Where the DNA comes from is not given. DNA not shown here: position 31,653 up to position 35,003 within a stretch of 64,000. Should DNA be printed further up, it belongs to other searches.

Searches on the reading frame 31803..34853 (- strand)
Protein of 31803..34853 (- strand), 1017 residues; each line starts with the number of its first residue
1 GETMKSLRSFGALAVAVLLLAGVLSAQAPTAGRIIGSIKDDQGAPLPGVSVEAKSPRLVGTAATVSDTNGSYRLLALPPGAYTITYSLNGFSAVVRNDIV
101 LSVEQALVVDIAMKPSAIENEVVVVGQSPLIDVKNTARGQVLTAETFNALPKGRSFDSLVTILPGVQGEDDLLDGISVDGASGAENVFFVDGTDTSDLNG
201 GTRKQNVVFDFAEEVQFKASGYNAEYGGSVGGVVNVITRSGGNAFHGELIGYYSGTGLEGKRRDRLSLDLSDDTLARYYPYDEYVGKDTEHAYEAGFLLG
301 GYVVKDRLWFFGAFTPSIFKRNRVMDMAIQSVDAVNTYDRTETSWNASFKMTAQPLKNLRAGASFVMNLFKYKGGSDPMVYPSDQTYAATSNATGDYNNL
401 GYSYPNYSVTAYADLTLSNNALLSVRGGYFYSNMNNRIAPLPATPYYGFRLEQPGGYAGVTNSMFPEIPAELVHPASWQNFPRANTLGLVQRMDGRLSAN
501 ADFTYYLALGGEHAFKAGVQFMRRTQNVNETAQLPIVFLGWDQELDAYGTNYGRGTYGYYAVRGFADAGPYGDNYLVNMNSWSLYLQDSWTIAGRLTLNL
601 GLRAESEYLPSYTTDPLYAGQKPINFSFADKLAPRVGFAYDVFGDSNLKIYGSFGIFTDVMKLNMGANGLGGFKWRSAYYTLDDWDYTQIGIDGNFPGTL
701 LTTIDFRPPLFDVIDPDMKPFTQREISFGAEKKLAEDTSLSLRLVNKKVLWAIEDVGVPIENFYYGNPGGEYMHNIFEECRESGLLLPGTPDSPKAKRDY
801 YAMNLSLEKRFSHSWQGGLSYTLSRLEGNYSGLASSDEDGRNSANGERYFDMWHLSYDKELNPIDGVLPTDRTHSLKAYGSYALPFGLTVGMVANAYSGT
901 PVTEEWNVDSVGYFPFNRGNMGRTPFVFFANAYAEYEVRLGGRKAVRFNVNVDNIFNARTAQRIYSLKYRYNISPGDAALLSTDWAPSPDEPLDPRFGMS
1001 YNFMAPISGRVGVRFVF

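Call 85: search_protein_families(library=pfam, proteins=[window:31803-34853:-], max_evalue=0.00001)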
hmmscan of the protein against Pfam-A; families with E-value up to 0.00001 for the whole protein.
window:31803-34853:- (1017 aa): 4 families
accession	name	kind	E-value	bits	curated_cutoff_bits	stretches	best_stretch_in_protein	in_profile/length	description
PF25183.1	OMP_b-brl_4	-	1.9e-32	113.1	30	1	397-906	194-699/838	Outer membrane beta barrel domain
PF13620.12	CarboxypepD_reg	-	1.2e-17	64.5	32.3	1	34-114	2-82/82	Carboxypeptidase regulatory-like domain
PF13715.12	CarbopepD_reg_2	-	2.1e-10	40.9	32.2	1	35-125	2-88/88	CarboxypepD_reg-like domain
PF00593.30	TonB_dep_Rec_b-barrel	-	4.4e-06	27.3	27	1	369-955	18-436/436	TonB dependent receptor-like, beta-barrel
